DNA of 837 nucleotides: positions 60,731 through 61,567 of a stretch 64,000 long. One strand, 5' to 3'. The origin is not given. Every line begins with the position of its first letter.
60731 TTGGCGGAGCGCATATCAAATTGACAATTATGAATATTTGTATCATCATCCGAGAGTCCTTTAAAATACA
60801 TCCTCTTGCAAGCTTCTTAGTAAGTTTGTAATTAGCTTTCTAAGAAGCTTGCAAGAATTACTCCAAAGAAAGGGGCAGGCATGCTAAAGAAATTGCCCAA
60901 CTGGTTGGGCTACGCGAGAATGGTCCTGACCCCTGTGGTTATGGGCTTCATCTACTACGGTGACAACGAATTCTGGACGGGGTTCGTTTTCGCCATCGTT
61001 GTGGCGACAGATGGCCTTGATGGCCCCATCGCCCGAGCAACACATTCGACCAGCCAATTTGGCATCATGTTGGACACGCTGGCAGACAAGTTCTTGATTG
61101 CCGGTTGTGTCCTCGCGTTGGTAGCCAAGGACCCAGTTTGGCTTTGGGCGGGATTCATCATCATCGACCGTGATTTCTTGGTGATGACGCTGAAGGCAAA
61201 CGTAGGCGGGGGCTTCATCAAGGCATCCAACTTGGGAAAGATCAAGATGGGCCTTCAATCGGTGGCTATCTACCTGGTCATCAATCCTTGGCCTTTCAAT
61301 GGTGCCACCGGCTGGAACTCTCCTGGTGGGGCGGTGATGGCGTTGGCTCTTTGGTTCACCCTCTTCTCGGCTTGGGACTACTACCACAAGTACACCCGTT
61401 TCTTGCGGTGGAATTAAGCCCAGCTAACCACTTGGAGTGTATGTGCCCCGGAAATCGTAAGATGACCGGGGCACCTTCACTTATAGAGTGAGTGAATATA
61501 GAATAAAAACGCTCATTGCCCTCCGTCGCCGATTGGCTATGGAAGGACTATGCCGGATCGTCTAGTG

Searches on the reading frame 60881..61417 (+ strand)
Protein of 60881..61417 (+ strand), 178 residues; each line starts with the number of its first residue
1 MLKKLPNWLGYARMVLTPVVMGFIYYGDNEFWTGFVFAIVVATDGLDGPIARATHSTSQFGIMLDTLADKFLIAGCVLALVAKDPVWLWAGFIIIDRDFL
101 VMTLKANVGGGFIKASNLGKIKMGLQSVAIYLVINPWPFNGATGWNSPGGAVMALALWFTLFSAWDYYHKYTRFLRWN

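Call 7: search_protein_families(library=pfam, proteins=[window:60881-61417:+], max_evalue=0.01)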
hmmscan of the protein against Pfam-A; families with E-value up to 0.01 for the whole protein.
window:60881-61417:+ (178 aa): 1 family
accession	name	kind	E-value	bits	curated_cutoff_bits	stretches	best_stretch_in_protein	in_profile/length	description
PF01066.26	CDP-OH_P_transf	-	4.7e-28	98.9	22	1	5-161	3-151/152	CDP-alcohol phosphatidyltransferase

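Call 8: find_encoding_contigs(protein=window:60881-61417:+, flank=5000, max_places=10)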
Protein window:60881-61417:+ (178 aa): 5 contigs read that carry it; 4 places shown.
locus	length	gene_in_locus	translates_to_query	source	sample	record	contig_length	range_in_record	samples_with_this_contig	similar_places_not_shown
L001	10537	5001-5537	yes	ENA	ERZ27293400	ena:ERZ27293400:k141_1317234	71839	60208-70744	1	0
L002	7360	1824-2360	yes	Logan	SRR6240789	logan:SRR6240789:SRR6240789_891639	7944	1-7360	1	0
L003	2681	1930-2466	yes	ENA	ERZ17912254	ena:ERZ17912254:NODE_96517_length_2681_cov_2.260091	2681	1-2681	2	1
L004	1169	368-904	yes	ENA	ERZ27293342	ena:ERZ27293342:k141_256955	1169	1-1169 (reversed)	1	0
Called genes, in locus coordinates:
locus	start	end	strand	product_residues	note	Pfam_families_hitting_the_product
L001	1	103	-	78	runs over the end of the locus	-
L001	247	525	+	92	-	-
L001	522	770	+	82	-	-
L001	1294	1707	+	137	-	PF00293:NUDIX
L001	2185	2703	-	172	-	-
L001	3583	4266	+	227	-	PF12705:PDDEXK_1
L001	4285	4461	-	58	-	-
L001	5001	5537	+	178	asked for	PF01066:CDP-OH_P_transf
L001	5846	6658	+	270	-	PF00248:Aldo_ket_red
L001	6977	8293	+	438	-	PF01336:tRNA_anti-codon, PF00152:tRNA-synt_2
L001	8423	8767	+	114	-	PF07883:Cupin_2 (weak)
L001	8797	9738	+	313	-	PF01939:NucS_C (weak), PF18899:DUF5655 (weak)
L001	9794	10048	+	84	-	-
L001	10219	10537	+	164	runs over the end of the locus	-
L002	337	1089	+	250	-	PF12705:PDDEXK_1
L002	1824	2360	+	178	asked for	PF01066:CDP-OH_P_transf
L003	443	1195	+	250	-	PF12705:PDDEXK_1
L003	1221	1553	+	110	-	PF04020:Phage_holin_4_2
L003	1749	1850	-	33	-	-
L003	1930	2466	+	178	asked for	PF01066:CDP-OH_P_transf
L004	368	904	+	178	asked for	PF01066:CDP-OH_P_transf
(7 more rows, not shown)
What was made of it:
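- One gene caller placed a 33-aa ORF on the minus strand across it (call 8, L003).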

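Call 10: find_related_loci(query=window:60881-61417:+, collection=genome_contigs, flank=3000)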
Query window:60881-61417:+ (178 aa) in genome_contigs; peptide patterns used: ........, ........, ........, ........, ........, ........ (x = any residue, [..] = any of these).
16 stretches matched a pattern, but none encodes a relative of the query by tblastn (E <= 1e-3).
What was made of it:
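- Tried and rejected: A protein-pattern scan found nothing (call 10).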

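Call 11: find_homologous_proteins(query=window:60881-61417:+, max_evalue=1e-10)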
Query window:60881-61417:+ (178 aa): 2 proteins with E <= 1e-10 among 64 candidates.
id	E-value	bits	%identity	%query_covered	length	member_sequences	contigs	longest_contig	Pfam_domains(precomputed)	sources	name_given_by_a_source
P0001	3.3e-116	404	100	100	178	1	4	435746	PF01066.27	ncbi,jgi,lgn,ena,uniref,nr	ncbi:MAG: hypothetical protein COT89_02490 [Candidatus Colwellbacteria bacterium CG10_big_fil_rev_8_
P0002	9.2e-66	239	64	98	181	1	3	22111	PF01066.27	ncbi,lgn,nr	ncbi:CDP-alcohol phosphatidyltransferase family protein [Patescibacteria group bacterium]|nr:CDP-alc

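Call 12: find_encoding_contigs(protein=P0002, flank=5000, max_places=6)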
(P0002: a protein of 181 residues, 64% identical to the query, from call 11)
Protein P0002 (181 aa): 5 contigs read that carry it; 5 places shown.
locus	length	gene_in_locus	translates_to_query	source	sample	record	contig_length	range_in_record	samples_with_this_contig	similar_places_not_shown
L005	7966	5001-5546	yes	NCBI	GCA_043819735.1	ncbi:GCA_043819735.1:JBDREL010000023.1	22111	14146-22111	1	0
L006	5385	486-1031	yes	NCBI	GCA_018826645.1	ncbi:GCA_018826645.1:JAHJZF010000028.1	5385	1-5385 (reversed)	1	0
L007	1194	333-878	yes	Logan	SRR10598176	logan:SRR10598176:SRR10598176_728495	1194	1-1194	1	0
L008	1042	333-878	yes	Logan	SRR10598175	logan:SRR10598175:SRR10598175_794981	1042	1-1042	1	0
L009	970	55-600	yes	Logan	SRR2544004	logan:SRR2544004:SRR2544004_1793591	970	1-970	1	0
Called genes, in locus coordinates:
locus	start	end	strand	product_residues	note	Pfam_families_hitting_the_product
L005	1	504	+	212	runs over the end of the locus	PF04138:GtrA_DPMS_TM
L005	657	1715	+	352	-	PF00162:PGK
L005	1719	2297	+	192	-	PF00929:RNase_T, PF16473:Rv2179c-like (faint)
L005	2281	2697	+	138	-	PF00075:RNase_H, PF13456:RVT_3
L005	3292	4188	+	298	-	PF12705:PDDEXK_1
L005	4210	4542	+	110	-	PF04020:Phage_holin_4_2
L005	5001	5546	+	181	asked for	PF01066:CDP-OH_P_transf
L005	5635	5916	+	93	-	PF01541:GIY-YIG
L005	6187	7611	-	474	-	PF03571:Peptidase_M49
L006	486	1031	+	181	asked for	PF01066:CDP-OH_P_transf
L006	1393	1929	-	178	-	-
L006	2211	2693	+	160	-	PF10648:Gmad2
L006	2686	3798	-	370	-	PF05496:RuvB_N (faint), PF13177:DNA_pol3_delta2, PF00004:AAA, PF22608:DNAX_ATPase_lid, PF12169:DNA_pol3_gamma3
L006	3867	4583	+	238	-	PF02616:SMC_ScpA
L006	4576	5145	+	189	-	PF04079:SMC_ScpB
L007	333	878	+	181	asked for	PF01066:CDP-OH_P_transf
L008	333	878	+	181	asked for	PF01066:CDP-OH_P_transf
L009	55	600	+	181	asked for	PF01066:CDP-OH_P_transf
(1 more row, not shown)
